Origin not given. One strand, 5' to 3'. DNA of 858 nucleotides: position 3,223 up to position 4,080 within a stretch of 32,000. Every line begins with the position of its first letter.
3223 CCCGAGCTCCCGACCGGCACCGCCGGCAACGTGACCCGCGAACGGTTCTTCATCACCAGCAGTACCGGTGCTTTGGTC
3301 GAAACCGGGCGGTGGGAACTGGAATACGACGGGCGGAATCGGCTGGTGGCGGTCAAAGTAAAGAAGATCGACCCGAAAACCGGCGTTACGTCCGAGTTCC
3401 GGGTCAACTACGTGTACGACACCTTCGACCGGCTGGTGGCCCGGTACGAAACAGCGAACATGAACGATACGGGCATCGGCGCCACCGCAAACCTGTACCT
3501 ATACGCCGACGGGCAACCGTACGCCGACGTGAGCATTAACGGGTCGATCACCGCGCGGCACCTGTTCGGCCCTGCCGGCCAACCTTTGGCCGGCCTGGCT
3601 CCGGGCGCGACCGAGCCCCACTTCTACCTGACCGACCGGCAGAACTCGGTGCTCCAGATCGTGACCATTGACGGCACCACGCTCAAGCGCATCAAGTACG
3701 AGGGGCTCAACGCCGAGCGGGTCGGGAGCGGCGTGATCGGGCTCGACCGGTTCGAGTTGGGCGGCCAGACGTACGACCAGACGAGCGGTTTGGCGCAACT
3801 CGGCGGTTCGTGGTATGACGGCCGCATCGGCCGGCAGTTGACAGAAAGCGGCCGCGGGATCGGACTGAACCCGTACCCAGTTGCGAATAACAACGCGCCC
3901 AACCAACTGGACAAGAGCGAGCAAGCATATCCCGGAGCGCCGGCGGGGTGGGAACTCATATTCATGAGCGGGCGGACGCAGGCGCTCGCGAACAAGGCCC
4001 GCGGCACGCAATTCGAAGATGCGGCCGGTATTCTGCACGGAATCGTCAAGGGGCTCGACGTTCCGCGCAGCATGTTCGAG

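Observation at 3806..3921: RHS core appears to have lost its canonical aspartyl self-cleavage motif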

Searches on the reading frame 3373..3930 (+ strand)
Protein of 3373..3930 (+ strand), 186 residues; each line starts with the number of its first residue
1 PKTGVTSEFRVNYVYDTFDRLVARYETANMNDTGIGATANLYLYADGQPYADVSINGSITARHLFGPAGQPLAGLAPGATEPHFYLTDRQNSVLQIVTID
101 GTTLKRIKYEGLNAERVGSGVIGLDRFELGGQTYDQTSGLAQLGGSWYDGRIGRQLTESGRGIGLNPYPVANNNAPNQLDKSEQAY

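Call 15: search_solved_structures(query=A2, max_evalue=10, show_alignments=5)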
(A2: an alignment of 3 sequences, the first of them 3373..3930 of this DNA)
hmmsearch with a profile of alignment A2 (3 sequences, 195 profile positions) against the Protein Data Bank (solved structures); distinct sequences matched with E-value up to 10: 9.
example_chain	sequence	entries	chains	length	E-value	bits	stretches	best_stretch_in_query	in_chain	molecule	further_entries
8qjc_A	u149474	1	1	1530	2.7e-05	27.3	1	17-181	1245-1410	T6SS-associated Rhs core and toxin domain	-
8qjd_A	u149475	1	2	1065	3.8e-05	26.8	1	17-181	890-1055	Salmonella bongori Rhs core domain (residues 360-1420)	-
8qjb_A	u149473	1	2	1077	3.9e-05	26.8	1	17-181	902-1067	T6SS-associated Rhs core domain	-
7q97_A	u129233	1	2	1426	0.00074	22.6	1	68-181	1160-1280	Rhs family protein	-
8cp6_B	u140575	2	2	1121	0.0019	21.2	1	68-181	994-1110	Toxin protein Tse5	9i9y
8fjp_A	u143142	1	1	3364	0.07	16.1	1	124-192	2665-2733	salivary gland surface protein 1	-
8qja_A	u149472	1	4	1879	0.16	15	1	18-171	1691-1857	Putative type VI secretion system YD repeat-containing Rhs element Vgr protein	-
8h8a_A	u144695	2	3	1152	2.4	11.1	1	41-181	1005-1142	Putative Rhs-family protein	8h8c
8h8b_A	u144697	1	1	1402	3.3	10.7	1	42-181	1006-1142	Putative Rhs-family protein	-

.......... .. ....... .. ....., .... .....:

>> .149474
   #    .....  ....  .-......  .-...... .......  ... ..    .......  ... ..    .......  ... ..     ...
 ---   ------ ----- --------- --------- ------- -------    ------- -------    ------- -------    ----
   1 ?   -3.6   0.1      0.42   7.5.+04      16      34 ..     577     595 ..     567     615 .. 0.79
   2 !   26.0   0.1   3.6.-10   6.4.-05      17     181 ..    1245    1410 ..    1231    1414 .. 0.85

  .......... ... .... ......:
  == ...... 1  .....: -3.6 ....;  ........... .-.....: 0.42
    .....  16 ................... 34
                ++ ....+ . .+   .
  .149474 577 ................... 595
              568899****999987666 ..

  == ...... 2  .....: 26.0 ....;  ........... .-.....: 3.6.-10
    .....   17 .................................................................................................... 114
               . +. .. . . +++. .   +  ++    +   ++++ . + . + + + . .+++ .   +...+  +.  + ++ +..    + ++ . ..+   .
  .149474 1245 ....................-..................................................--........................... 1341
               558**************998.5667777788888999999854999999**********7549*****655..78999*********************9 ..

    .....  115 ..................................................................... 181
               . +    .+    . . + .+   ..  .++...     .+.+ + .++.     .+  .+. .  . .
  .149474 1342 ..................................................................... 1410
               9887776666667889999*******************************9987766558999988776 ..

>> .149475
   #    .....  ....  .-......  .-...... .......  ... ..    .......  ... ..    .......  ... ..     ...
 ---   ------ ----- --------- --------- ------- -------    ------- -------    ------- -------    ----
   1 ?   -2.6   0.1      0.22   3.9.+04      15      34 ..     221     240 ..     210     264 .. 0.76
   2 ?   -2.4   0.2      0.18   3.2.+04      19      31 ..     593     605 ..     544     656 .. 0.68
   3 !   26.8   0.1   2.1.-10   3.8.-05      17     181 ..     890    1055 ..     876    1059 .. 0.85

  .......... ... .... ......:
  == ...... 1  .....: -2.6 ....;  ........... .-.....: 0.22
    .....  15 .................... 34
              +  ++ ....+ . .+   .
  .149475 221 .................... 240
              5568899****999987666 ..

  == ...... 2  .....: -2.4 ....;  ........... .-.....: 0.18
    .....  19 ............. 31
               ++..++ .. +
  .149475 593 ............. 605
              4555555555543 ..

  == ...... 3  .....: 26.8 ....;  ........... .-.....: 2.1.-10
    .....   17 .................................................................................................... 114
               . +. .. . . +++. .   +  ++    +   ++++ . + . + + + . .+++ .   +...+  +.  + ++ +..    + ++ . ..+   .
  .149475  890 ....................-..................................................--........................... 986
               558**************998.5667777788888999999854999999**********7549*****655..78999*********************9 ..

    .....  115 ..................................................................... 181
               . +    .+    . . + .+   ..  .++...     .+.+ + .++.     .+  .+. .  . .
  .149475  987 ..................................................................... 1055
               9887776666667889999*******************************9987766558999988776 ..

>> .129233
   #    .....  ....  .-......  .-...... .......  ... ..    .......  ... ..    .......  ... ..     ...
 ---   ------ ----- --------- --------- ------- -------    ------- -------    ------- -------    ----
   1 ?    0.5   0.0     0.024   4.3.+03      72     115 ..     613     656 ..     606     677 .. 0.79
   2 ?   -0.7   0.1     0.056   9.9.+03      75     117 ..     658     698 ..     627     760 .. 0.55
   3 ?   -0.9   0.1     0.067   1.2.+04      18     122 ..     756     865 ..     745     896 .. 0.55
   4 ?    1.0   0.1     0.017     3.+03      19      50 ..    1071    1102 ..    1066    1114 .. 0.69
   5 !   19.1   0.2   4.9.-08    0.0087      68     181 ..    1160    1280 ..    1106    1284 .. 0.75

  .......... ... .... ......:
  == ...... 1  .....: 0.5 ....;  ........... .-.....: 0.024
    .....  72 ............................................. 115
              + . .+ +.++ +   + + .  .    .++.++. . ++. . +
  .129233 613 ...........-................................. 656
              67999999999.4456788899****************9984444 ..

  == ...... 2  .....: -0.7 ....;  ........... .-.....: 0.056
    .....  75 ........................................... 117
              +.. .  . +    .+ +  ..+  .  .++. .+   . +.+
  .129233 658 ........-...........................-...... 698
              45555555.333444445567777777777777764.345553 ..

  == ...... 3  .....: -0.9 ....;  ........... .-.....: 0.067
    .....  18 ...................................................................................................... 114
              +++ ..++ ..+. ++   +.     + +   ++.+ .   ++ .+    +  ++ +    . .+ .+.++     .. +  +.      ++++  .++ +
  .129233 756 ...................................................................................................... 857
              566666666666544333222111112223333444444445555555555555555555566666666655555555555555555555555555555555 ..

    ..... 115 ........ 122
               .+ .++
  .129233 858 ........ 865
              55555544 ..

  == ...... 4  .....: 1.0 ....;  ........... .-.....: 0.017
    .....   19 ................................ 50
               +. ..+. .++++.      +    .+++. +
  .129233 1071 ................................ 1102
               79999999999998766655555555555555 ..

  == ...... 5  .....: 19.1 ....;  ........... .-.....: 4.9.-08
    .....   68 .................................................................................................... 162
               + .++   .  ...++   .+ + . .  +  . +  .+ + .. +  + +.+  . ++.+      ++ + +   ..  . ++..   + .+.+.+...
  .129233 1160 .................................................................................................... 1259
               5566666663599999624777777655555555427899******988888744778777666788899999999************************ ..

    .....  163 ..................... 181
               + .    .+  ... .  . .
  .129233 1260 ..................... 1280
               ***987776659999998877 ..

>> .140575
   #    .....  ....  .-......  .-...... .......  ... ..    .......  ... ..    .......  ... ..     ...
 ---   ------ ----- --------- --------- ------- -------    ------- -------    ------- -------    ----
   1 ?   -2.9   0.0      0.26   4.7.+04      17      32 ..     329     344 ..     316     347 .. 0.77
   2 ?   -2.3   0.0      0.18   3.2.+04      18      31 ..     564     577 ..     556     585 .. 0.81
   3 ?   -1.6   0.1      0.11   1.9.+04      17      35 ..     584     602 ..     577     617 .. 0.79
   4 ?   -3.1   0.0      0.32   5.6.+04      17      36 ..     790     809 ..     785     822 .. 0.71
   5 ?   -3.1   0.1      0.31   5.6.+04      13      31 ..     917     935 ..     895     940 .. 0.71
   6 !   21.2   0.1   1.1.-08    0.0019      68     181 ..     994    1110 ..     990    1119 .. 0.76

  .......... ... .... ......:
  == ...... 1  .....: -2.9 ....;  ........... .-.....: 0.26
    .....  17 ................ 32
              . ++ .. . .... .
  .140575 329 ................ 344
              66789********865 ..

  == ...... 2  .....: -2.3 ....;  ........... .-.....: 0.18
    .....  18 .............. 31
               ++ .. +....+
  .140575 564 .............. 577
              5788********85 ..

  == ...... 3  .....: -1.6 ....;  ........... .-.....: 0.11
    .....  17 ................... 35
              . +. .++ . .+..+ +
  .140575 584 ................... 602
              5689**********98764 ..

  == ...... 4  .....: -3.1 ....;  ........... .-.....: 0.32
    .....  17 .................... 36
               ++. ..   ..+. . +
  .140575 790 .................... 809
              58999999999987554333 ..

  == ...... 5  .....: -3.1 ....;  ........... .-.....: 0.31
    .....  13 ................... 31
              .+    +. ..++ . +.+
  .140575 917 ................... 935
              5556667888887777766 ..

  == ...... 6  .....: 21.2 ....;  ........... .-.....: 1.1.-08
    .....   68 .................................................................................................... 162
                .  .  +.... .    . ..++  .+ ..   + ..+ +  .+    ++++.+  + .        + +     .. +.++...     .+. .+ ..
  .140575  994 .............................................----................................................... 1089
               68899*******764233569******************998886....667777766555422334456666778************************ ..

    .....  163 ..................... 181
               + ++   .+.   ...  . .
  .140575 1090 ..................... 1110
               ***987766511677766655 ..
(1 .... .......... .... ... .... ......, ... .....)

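Call 21: search_protein_representatives(alignment_id=A2)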
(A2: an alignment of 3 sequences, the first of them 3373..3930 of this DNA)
Query: 3 sequences, 195 profile positions. Proteins with E-value up to 0.001 (for the whole library): 6168; up to 1e-10: 406; up to 1e-30: 9. The best 150 are listed.
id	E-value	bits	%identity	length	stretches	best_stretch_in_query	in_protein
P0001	4.4e-103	359.4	-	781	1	1-194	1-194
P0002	1.3e-94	331.8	-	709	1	2-194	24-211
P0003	2.0e-76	272.5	-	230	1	2-191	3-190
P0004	6.0e-67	241.5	-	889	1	11-189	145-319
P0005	3.8e-59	216.1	-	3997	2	12-186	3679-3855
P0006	9.1e-56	205.0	-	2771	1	16-186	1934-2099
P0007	3.4e-39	151.0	-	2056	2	18-183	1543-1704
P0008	1.1e-36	142.8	-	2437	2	16-187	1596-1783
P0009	2.3e-33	132.0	-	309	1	91-185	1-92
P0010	5.5e-22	94.8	-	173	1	88-191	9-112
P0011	1.5e-20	90.2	-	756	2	14-170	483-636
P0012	1.9e-18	83.2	-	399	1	19-188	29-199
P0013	6.0e-18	81.6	-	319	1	14-172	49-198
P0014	1.0e-17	80.9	-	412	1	10-173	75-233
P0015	1.9e-17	80.0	-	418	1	12-178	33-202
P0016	2.0e-17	79.9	-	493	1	17-189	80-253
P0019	6.4e-17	78.3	-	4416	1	15-190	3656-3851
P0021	9.0e-17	77.8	-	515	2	16-184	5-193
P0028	5.5e-16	75.3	-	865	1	14-190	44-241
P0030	6.6e-16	75.0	-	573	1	17-185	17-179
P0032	9.3e-16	74.5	-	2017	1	10-190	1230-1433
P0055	1.2e-14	70.9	-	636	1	14-190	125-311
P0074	3.8e-14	69.3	-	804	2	19-177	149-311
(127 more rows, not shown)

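Call 24: search_protein_families(library=pfam, proteins=[P0003, P0004, P0007, P0008, P0009, P0010], max_evalue=0.01)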
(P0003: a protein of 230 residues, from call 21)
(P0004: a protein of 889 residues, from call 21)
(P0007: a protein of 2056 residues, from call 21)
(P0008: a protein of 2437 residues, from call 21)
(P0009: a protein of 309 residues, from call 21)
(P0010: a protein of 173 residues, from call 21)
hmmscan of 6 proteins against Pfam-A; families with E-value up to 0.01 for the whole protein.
P0003 (230 aa): 0 families

P0004 (889 aa): 2 families
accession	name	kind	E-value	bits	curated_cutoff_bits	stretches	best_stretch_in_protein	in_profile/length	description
PF07591.16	PT-HINT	-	2.8e-09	37.8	27.7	1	662-739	59-136/137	Pretoxin HINT domain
PF14890.11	Intein_splicing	-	0.0053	17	35.8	0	647-692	42-93/155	Intein splicing domain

P0007 (2056 aa): 2 families
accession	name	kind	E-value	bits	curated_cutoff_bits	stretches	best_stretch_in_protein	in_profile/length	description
PF05593.20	RHS_repeat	-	3.7e-66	218.8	22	7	25-61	1-37/38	RHS Repeat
PF20041.5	DUF6443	-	4.5e-06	27.4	27.8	0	1141-1173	30-61/137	Domain of unknown function (DUF6443)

P0008 (2437 aa): 3 families
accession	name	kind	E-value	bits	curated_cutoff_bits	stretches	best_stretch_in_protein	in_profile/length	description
PF05593.20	RHS_repeat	-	1.1e-72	239.7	22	9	111-146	1-36/38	RHS Repeat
PF07591.16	PT-HINT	-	2.9e-19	70.1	27.7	1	2092-2223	3-137/137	Pretoxin HINT domain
PF13403.11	Hint_2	-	6.9e-06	26.9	28.4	1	2084-2115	2-33/147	Hint domain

P0009 (309 aa): 0 families

P0010 (173 aa): 0 families

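Call 25: search_protein_families(library=pfam, proteins=[P0005, P0006], max_evalue=0.01)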
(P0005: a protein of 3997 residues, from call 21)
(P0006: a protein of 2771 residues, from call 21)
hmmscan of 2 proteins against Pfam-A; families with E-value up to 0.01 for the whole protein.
P0005 (3997 aa): 4 families
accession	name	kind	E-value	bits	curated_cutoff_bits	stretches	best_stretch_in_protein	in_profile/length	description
PF05593.20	RHS_repeat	-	5.5e-77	253.3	22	5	2817-2850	1-34/38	RHS Repeat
PF17963.7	Big_9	-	1.9e-48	163.7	23.6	6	270-345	13-88/89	Bacterial Ig domain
PF17892.7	Cadherin_5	-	1.4e-32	111.9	26.5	4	279-348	28-98/98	Cadherin-like domain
PF17803.7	Cadherin_4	-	1.7e-07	32.1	25.1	2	244-315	4-71/71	Bacterial cadherin-like domain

P0006 (2771 aa): 3 families
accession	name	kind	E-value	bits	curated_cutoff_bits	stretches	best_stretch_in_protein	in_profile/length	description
PF05593.20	RHS_repeat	-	5.9e-69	227.7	22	6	79-105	1-26/38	RHS Repeat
PF07591.16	PT-HINT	-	6.6e-15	56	27.7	1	2425-2555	3-136/137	Pretoxin HINT domain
PF14890.11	Intein_splicing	-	0.0056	16.9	35.8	0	2465-2508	44-93/155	Intein splicing domain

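Call 41: find_related_loci(query=A2, collection=genome_contigs, flank=10000)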
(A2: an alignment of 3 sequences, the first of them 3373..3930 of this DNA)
Query A2 (186 aa) in genome_contigs; peptide patterns used: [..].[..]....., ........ (x = any residue, [..] = any of these).
50 stretches matched a pattern; 1 encode a relative of the query (tblastn E <= 1e-3); 1 distinct loci.
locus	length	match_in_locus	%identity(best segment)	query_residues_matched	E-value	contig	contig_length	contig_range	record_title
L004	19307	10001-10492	55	11-180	4e-51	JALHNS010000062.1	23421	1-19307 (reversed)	MAG: Gemmata sp. isolate Bin_69_sub c_000000009177, whole genome shotgun sequence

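Call 44: search_protein_families(library=pfam, proteins=[L004:38-12316:+], max_evalue=0.001)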
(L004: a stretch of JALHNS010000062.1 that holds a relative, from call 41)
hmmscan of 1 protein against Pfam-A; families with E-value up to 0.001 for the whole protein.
L004:38-12316:+ (4093 aa): 4 families
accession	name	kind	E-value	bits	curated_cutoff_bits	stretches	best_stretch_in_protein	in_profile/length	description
PF05593.20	RHS_repeat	-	4.3e-74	244.1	22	4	2509-2542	1-34/38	RHS Repeat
PF17210.9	SdrD_B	-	1.6e-28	99.6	29.7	1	48-158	2-112/112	SdrD B-like domain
PF07591.16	PT-HINT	-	9.6e-10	39.3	27.7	1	3795-3874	52-136/137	Pretoxin HINT domain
PF17963.7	Big_9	-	1.8e-05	26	23.6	1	2-33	58-89/89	Bacterial Ig domain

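Call 45: find_related_loci(query=A2, collection=metagenome_contigs, flank=4000)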
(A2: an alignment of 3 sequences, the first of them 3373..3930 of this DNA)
Query A2 (186 aa) in metagenome_contigs; peptide patterns used: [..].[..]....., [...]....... (x = any residue, [..] = any of these).
135 stretches matched a pattern; 3 encode a relative of the query (tblastn E <= 1e-3); 3 distinct loci.
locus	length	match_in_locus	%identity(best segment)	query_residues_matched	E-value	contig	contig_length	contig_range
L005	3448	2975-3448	63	4-163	7e-62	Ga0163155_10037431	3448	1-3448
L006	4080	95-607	50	2-177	3e-51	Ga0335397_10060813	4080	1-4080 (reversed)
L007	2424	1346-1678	44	69-184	1e-21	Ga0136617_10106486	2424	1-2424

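Call 59: search_protein_families(library=pfam, proteins=[P0019, P0021, P0028, P0030, P0032, P0055, P0074], max_evalue=0.001)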
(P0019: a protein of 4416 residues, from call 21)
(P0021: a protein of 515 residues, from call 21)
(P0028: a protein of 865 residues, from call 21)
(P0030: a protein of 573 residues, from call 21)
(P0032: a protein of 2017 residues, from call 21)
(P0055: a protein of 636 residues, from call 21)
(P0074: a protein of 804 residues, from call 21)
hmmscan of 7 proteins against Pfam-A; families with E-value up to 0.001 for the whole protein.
P0019 (4416 aa): 6 families
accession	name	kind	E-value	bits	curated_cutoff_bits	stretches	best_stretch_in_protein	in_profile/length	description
PF05593.20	RHS_repeat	-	1e-74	246.1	22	3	2412-2448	1-37/38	RHS Repeat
PF25778.1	DUF7948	-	4.5e-59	200.5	27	1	346-560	1-214/214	Domain of unknown function (DUF7948)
PF06739.17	SBBP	-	5.1e-28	97.2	20.5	3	627-665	2-38/38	Beta-propeller repeat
PF03160.20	Calx-beta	-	1.3e-19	70.8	27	1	1029-1136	8-118/119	Calx-beta domain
PF07591.16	PT-HINT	-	1.7e-17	64.4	27.7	1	4161-4290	4-137/137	Pretoxin HINT domain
PF14412.12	AHH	-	9.6e-10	38.9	22.3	1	4317-4401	15-111/111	A nuclease family of the HNH/ENDO VII superfamily with conserved AHH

P0021 (515 aa): 0 families

P0028 (865 aa): 2 families
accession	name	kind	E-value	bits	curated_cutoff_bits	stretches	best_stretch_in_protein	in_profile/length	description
PF07591.16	PT-HINT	-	4.6e-13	50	27.7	1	527-642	17-136/137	Pretoxin HINT domain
PF14890.11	Intein_splicing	-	8.5e-05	22.8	35.8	0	555-594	48-92/155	Intein splicing domain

P0030 (573 aa): 0 families

P0032 (2017 aa): 2 families
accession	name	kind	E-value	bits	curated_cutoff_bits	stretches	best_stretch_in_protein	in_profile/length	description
PF05593.20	RHS_repeat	-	5.9e-39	132.1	22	2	651-686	1-36/38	RHS Repeat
PF07591.16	PT-HINT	-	4.5e-06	27.4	27.7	1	1677-1794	17-136/137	Pretoxin HINT domain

P0055 (636 aa): 1 family
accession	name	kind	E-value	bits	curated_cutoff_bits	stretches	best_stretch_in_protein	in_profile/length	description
PF05593.20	RHS_repeat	-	5.9e-06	27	22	0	80-119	1-37/38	RHS Repeat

P0074 (804 aa): 1 family
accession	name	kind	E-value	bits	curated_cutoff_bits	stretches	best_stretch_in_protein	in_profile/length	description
PF05593.20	RHS_repeat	-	7.3e-06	26.7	22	0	100-131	1-30/38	RHS Repeat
